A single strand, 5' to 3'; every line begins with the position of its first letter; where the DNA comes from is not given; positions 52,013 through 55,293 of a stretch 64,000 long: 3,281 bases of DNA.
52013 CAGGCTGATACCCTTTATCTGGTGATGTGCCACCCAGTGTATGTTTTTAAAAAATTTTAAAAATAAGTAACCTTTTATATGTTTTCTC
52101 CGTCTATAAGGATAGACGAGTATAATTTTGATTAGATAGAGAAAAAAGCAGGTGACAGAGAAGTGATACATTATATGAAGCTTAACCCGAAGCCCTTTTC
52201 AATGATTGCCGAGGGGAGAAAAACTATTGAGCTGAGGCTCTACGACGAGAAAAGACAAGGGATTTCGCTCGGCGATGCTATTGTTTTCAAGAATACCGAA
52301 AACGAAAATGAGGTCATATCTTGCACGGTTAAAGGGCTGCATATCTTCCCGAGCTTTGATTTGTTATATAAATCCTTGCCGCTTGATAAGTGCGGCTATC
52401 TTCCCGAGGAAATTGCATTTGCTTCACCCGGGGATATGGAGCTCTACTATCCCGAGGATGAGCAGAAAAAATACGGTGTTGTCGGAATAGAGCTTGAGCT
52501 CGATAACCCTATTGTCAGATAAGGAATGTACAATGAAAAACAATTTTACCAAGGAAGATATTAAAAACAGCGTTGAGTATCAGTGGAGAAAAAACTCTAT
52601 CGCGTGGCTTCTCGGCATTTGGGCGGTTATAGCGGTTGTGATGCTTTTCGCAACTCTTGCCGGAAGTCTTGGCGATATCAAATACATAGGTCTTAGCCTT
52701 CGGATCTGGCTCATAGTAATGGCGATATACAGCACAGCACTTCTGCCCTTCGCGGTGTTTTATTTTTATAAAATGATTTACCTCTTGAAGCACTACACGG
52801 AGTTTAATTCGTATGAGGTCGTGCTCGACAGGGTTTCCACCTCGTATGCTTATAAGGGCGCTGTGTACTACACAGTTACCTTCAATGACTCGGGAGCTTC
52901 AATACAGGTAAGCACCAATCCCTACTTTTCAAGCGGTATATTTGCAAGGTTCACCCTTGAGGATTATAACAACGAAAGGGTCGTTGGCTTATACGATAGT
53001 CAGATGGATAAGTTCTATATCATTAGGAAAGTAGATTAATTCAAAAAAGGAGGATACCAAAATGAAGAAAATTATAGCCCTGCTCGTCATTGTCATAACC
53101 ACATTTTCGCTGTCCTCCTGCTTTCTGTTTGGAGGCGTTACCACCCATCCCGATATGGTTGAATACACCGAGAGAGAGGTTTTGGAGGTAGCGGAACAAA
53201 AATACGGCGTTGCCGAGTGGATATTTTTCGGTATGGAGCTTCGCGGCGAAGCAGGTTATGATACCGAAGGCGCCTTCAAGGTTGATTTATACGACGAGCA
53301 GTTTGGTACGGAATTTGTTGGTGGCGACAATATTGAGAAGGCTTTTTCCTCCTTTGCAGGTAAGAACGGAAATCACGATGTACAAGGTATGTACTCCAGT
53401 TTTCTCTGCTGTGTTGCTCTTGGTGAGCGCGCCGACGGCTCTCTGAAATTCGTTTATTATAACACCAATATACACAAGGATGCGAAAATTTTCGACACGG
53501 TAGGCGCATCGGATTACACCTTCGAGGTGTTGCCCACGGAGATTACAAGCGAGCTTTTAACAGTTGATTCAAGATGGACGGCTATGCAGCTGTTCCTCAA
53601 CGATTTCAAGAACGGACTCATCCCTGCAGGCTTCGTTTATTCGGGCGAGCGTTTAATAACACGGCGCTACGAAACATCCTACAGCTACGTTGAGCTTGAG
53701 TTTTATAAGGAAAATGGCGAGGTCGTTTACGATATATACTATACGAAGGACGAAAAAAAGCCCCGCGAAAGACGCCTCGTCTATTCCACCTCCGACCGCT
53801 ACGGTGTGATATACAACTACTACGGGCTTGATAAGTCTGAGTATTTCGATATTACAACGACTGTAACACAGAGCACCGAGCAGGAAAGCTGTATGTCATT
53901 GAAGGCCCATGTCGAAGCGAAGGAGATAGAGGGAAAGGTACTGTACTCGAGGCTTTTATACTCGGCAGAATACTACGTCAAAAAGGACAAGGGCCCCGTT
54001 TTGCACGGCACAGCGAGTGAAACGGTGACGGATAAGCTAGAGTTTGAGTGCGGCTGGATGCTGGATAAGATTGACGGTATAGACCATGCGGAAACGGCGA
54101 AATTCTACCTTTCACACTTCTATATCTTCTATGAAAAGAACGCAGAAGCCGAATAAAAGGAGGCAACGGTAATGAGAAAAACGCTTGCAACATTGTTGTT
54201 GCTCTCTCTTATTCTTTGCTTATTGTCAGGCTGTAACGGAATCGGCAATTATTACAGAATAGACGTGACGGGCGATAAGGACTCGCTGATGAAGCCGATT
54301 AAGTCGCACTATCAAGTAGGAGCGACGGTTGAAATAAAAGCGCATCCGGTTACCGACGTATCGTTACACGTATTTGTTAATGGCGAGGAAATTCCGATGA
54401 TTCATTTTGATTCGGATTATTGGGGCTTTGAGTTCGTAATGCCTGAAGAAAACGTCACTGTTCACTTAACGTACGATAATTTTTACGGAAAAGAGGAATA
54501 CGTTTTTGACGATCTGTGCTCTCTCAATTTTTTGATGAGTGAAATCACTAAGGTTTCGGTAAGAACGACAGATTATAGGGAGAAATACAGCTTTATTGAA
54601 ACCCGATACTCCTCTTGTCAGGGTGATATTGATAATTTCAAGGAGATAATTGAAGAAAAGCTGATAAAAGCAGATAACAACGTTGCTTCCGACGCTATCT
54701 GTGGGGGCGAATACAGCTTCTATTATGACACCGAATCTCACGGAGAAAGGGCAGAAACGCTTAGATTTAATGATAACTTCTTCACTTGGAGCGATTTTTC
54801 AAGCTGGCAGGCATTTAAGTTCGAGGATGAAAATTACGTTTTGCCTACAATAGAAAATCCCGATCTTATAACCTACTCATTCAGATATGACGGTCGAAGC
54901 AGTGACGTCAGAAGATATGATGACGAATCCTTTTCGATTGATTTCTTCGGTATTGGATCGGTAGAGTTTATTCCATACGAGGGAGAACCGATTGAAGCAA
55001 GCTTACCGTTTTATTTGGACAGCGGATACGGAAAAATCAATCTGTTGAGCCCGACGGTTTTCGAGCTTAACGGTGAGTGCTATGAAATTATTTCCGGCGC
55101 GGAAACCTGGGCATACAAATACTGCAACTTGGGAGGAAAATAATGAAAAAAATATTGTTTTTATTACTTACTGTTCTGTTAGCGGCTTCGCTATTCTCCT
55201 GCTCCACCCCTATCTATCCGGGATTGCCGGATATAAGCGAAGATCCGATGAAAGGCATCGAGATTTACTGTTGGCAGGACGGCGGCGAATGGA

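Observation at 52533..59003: Lower-GC island of four lipoproteins, two small proteins and a membrane-tethered XRE regulator sharing a ~55-aa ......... module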

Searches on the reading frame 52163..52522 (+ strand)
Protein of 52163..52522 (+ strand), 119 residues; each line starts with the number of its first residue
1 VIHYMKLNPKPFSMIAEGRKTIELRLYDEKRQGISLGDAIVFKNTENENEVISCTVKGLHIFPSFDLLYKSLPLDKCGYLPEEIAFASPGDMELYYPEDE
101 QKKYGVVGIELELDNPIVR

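Call 3: search_protein_families(library=pfam, proteins=[window:52163-52522:+], max_evalue=1)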
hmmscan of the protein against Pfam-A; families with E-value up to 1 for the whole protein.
window:52163-52522:+ (119 aa): 2 families
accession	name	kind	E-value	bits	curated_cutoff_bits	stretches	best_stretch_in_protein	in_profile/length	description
PF04266.20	ASCH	-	2.1e-06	28.8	21.2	1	5-74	1-67/103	ASCH domain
PF12961.13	DUF3850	-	6.4e-05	23.5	22.9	1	2-50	1-46/77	Domain of unknown function (DUF3850)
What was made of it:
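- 52163..52522 (+): ASCH-domain gene (119 aa). It is the first gene of the low-GC same-strand series and lies 10 nt upstream of g1. It is probably co-transcribed but is not part of the conserved set. Pfam ASCH at 28.8 bits against a cut-off of 21.2 (call 3).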

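Call 103: search_protein_families(library=padloc, proteins=[window:52163-52522:+], max_evalue=0.001)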
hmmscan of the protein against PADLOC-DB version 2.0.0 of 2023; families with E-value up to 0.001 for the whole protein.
window:52163-52522:+ (119 aa): 0 families

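Call 104: search_protein_families(library=phrogs, proteins=[window:52163-52522:+], max_evalue=0.001)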
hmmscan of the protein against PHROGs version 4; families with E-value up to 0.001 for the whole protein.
window:52163-52522:+ (119 aa): 1 family
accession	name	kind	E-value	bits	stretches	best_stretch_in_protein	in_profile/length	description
phrog_19935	-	DNA, RNA and nucleotide metabolism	8e-20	72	1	3-115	5-115/116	RNA-binding protein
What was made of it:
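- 52163..52522 (+): PHROG RNA-binding protein hit at E 8e-20 (call 104).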

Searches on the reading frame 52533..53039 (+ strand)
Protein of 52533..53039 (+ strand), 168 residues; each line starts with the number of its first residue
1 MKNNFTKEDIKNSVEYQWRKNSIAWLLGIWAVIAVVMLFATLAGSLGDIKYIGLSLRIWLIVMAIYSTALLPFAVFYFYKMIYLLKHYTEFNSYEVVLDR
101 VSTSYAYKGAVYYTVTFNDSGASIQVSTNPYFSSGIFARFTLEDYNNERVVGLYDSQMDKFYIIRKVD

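Call 3: search_protein_families(library=pfam, proteins=[window:52533-53039:+], max_evalue=1)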
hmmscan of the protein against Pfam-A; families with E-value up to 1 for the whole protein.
window:52533-53039:+ (168 aa): 1 family
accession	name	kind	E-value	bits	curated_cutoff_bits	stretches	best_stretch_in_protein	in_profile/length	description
PF20990.2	DUF2207_C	-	0.37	10.9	33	1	17-89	127-193/247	Predicted membrane protein (DUF2207) C-terminal domain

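Call 59: search_protein_families(library=ncbifam, proteins=[window:52533-53039:+], max_evalue=0.1)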
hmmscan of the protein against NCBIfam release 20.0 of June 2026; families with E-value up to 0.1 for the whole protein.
window:52533-53039:+ (168 aa): 1 family
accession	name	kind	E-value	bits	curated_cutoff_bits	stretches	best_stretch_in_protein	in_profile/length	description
NF009363.0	PRK12720.1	equivalog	0.089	11.2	993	0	26-81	20-76/683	EscV/YscV/HrcV family type III secretion system export apparatus protein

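Call 103: search_protein_families(library=padloc, proteins=[window:52533-53039:+], max_evalue=0.001)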
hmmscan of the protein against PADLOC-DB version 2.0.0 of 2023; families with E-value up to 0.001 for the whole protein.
window:52533-53039:+ (168 aa): 0 families

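Call 104: search_protein_families(library=phrogs, proteins=[window:52533-53039:+], max_evalue=0.001)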
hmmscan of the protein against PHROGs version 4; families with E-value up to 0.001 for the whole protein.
window:52533-53039:+ (168 aa): 0 families

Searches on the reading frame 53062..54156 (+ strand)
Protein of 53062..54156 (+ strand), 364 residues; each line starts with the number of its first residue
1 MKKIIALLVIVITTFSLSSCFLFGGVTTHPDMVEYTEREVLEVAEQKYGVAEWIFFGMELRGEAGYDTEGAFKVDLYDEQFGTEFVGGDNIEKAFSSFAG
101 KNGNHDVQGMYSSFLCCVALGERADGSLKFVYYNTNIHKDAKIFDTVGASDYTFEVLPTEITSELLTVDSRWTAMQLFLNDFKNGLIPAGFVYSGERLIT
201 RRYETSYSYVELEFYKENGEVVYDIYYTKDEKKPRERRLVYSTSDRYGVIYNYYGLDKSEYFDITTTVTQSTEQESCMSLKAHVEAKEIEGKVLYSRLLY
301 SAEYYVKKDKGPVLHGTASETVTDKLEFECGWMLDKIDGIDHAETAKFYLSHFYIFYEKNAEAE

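Call 3: search_protein_families(library=pfam, proteins=[window:53062-54156:+], max_evalue=1)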
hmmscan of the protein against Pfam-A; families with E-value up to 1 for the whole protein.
window:53062-54156:+ (364 aa): 3 families
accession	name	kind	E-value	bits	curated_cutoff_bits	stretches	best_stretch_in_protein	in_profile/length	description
PF05673.19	DUF815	-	0.21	11.1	23.8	1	242-274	180-212/249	Protein of unknown function (DUF815)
PF24307.1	DUF7486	-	0.26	11.2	27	1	260-301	27-66/154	Family of unknown function (DUF7486)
PF20487.3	DUF6726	-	0.36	11.3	27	1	3-30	1-27/58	Family of unknown function (DUF6726)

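Call 59: search_protein_families(library=ncbifam, proteins=[window:53062-54156:+], max_evalue=0.1)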
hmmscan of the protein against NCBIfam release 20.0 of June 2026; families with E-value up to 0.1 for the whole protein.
window:53062-54156:+ (364 aa): 0 families
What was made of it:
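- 53062..54156 (+): g2: a 364-aa lipoprotein (lipobox LSSC). It is unique to this locus among those examined. No Pfam or NCBIfam hit (calls 3, 59).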

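Call 103: search_protein_families(library=padloc, proteins=[window:53062-54156:+], max_evalue=0.001)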
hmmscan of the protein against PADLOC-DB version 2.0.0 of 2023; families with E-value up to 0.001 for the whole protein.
window:53062-54156:+ (364 aa): 0 families

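Call 104: search_protein_families(library=phrogs, proteins=[window:53062-54156:+], max_evalue=0.001)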
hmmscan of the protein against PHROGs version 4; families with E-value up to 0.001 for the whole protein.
window:53062-54156:+ (364 aa): 0 families

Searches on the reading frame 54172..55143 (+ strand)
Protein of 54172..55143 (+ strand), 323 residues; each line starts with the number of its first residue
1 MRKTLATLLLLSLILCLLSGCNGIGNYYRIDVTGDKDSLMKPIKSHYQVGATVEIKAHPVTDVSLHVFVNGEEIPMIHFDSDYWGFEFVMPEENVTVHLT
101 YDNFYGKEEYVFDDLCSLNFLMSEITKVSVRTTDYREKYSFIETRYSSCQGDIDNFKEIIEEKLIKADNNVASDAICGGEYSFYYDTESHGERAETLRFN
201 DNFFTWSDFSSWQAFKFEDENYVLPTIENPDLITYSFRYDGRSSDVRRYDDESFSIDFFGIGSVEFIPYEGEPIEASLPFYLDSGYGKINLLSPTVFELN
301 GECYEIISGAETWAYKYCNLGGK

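Call 3: search_protein_families(library=pfam, proteins=[window:54172-55143:+], max_evalue=1)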
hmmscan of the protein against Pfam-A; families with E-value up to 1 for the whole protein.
window:54172-55143:+ (323 aa): 1 family
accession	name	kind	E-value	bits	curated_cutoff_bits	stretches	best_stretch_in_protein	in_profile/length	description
PF22820.2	TcaA_3rd_4th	-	0.019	15.4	27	1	63-103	14-50/73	TcaA protein 3rd/4th domain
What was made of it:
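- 54172..55143 (+): g3: a 323-aa lipoprotein (lipobox LSGC). It has an N-terminal B-repeat-like module (residues 35-106, nt 54274-54489) and a private C-terminal domain. Sub-threshold Pfam TcaA_3rd_4th hit on residues 63-103 (call 3).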

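Call 59: search_protein_families(library=ncbifam, proteins=[window:54172-55143:+], max_evalue=0.1)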
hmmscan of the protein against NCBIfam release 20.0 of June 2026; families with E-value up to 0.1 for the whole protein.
window:54172-55143:+ (323 aa): 1 family
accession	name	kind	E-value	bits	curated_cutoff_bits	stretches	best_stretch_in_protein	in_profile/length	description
NF045617.1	mostly_LP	subfamily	0.044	13.9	43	0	8-28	2-21/119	putative T6SS immunity periplasmic lipoprotein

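Call 103: search_protein_families(library=padloc, proteins=[window:54172-55143:+], max_evalue=0.001)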
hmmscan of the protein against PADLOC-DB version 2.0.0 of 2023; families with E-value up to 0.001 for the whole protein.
window:54172-55143:+ (323 aa): 0 families

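Call 104: search_protein_families(library=phrogs, proteins=[window:54172-55143:+], max_evalue=0.001)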
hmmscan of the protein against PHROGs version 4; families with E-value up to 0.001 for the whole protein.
window:54172-55143:+ (323 aa): 0 families
